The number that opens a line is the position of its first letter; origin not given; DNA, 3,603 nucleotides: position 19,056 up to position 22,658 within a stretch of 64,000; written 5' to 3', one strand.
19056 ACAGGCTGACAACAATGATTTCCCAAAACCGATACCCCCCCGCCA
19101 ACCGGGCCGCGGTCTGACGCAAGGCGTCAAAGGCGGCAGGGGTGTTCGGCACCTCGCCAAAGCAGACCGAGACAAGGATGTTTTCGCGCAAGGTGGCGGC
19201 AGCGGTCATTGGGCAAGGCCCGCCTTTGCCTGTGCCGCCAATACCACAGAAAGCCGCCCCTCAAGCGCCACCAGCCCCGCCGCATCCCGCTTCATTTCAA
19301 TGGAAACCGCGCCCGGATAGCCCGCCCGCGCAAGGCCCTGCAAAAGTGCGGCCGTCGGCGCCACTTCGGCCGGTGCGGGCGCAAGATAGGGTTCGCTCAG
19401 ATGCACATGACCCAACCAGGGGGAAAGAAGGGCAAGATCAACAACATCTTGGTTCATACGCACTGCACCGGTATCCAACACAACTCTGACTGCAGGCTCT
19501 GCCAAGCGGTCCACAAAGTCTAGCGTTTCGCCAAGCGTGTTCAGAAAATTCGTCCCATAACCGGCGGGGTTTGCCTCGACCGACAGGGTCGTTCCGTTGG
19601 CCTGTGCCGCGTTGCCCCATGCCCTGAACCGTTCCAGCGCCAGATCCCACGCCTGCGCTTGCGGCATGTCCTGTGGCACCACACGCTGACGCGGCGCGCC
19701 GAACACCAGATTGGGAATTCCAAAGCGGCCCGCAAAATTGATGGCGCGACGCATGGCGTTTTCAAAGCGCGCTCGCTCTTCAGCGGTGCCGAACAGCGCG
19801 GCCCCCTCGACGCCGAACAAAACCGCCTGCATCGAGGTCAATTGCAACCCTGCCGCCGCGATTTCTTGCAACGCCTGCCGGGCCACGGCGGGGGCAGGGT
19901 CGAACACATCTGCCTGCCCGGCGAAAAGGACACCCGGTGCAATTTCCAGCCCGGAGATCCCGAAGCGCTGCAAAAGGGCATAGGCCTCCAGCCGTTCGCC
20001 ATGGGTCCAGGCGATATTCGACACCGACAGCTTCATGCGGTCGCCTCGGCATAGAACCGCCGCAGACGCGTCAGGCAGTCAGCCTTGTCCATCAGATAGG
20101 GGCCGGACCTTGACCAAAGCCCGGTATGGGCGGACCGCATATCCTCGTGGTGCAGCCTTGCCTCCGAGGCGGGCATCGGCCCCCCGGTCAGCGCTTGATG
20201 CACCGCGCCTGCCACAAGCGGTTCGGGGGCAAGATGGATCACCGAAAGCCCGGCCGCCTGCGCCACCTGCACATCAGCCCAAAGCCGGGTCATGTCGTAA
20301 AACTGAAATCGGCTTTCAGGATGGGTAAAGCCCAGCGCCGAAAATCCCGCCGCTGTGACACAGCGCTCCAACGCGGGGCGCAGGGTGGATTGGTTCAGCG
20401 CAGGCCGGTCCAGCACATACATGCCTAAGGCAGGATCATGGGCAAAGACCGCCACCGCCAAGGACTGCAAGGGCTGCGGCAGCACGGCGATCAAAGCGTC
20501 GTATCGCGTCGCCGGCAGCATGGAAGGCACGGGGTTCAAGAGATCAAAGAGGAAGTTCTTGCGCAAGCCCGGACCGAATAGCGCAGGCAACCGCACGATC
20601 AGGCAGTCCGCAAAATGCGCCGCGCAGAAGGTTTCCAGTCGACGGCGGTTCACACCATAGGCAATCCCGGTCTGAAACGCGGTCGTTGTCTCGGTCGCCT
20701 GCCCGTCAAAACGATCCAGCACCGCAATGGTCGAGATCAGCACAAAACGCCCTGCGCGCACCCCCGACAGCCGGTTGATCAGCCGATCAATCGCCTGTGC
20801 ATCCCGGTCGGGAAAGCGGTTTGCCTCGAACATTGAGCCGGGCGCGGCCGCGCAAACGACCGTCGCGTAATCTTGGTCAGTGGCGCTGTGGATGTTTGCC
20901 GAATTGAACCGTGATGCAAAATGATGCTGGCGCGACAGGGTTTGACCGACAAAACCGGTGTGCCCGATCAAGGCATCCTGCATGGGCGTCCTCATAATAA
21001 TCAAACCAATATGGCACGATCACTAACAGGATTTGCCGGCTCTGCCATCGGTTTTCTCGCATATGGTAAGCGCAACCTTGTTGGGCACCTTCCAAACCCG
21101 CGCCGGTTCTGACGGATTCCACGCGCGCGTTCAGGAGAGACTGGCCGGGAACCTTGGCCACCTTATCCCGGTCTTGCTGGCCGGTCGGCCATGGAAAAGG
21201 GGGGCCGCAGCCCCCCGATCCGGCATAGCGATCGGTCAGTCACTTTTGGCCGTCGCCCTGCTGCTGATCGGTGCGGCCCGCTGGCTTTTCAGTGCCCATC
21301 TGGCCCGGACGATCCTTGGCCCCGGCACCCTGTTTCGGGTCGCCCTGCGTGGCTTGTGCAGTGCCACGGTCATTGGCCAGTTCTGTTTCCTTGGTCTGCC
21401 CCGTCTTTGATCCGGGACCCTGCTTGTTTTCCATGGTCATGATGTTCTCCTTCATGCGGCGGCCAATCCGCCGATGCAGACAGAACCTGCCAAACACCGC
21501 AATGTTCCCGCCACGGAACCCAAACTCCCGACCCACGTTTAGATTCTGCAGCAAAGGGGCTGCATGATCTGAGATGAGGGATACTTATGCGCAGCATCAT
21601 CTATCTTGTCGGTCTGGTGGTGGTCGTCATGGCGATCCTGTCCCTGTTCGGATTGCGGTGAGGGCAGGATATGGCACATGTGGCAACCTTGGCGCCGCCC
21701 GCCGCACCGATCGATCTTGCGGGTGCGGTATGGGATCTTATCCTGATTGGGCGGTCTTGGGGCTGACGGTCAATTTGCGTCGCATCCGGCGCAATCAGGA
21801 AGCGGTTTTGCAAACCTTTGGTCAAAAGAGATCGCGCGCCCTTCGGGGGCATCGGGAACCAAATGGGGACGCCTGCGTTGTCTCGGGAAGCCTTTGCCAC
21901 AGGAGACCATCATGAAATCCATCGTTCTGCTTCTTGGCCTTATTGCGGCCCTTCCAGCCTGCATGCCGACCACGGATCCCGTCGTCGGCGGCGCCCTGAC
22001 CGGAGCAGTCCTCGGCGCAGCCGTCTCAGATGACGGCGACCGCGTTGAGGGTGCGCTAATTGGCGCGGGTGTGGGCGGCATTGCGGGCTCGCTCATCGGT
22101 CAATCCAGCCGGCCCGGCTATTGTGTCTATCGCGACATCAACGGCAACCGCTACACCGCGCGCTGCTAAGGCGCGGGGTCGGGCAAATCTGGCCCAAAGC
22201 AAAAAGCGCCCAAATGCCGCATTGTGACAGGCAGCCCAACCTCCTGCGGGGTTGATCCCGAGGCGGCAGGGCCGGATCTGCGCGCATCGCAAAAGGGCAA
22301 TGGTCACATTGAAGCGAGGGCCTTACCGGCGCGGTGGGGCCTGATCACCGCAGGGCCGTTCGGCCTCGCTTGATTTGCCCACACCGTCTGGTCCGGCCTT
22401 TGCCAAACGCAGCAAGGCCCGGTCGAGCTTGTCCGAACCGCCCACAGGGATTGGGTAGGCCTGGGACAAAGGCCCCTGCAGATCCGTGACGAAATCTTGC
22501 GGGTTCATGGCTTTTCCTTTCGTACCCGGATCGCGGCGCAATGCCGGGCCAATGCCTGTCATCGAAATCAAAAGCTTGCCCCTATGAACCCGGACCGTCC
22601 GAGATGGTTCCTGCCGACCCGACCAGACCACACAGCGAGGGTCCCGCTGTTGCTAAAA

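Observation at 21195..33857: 12-kb general-stress-response island with a dense field of EcfG-type promoter motifs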

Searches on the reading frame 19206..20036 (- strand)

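Call 16: search_protein_families(library=pfam, proteins=[window:19206-20036:-], max_evalue=0.01)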
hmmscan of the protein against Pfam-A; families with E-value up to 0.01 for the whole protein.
window:19206-20036:- (276 aa): 1 family
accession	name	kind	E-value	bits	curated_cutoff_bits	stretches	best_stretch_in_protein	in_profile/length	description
PF01261.30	AP_endonuc_2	-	2.1e-23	83.7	31.1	1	21-251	3-232/249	Xylose isomerase-like TIM barrel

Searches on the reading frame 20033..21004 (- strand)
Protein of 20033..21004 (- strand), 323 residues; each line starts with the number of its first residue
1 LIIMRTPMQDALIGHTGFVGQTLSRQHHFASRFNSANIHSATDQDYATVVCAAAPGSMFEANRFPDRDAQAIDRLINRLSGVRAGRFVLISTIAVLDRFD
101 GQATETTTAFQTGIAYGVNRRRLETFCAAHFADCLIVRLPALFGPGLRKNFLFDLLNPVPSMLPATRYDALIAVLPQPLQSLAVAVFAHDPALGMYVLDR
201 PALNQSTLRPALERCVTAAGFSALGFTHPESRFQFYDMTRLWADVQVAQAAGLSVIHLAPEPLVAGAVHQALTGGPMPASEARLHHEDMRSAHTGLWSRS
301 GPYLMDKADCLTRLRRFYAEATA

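Call 15: search_protein_families(library=pfam, proteins=[window:20033-21004:-], max_evalue=0.01)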
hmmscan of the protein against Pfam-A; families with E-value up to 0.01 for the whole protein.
window:20033-21004:- (323 aa): 2 families
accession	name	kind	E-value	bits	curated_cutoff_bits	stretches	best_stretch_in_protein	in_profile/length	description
PF01370.27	Epimerase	-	4.3e-05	23.5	20.9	1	36-148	54-177/240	NAD dependent epimerase/dehydratase family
PF04321.23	RmlD_sub_bind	-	0.0084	15.7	27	0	45-157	51-165/287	RmlD substrate binding domain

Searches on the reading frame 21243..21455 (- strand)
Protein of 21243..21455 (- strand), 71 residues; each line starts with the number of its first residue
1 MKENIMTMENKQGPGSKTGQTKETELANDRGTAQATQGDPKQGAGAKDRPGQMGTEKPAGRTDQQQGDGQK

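Call 15: search_protein_families(library=pfam, proteins=[window:21243-21455:-], max_evalue=0.01)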
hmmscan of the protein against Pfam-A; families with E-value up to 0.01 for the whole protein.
seq(71 aa): 0 families

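Call 51: search_protein_families(library=ncbifam, proteins=[window:21243-21440:-], max_evalue=0.01)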
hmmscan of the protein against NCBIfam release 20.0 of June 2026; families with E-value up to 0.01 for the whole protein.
seq(66 aa): 0 families

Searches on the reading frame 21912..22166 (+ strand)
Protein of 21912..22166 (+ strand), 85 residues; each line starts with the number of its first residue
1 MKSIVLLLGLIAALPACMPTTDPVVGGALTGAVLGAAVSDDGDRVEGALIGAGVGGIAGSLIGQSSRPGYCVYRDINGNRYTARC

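Call 15: search_protein_families(library=pfam, proteins=[window:21912-22166:+], max_evalue=0.01)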
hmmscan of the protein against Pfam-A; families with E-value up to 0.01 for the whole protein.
seq(85 aa): 4 families
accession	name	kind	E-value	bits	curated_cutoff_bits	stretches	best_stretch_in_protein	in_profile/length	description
PF13441.11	Gly-zipper_YMGG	-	1.9e-09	37.5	28.9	1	25-64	8-44/45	YMGG-like Gly-zipper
PF05433.20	Rick_17kDa_Anti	-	2e-08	34.5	24.2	1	25-63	4-43/43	Glycine zipper 2TM domain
PF13488.11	Gly-zipper_Omp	-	3.4e-08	33.7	25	1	25-64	4-40/46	Glycine zipper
PF13436.11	Gly-zipper_OmpA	-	8.7e-05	22.7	27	1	26-62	6-43/44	Glycine-zipper domain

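Call 51: search_protein_families(library=ncbifam, proteins=[window:21912-22166:+], max_evalue=0.01)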
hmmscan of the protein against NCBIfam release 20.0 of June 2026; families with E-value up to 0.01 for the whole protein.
seq(85 aa): 3 families
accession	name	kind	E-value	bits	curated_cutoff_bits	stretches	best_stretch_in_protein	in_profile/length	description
NF053611.1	YiaD_Gzip_OmpA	equivalog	6e-08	32.6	175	1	20-64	25-69/206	YiaD family glycine zipper/OmpA-like lipoprotein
NF007804.1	PRK10510.1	equivalog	0.0016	17.9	307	1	27-63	42-78/219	OmpA family lipoprotein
NF041250.1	VI_TagQ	equivalog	0.002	17.5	300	1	25-63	66-104/301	type VI secretion system-associated lipoprotein TagQ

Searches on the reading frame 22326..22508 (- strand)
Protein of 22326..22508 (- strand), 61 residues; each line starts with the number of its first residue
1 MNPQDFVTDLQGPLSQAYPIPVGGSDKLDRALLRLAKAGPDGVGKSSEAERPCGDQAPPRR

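Call 15: search_protein_families(library=pfam, proteins=[window:22326-22508:-], max_evalue=0.01)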
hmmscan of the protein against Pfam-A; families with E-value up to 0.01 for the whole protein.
seq(61 aa): 0 families

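Call 51: search_protein_families(library=ncbifam, proteins=[window:22326-22508:-], max_evalue=0.01)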
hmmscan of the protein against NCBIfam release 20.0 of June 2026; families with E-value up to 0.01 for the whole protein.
seq(61 aa): 0 families

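Call 65: search_protein_families(library=pfam, proteins=[window:22326-22508:-], max_evalue=10)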
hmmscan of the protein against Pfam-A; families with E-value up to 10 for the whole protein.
seq(61 aa): 0 families

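Call 73: search_protein_representatives(protein=window:22326-22508:-)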
Query: 61 residues. Proteins with E-value up to 0.001 (for the whole library): 6; up to 1e-10: 4; up to 1e-30: 0. The best 6 are listed.
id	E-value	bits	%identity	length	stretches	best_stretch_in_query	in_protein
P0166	3.1e-30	118.9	95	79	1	1-61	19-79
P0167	6.2e-18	80.2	52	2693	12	16-43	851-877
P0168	6.2e-14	67.7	88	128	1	22-61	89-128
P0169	1.1e-13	66.9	64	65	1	1-59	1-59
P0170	1.7e-09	53.7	56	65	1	1-59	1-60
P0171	1.1e-05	41.7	-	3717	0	-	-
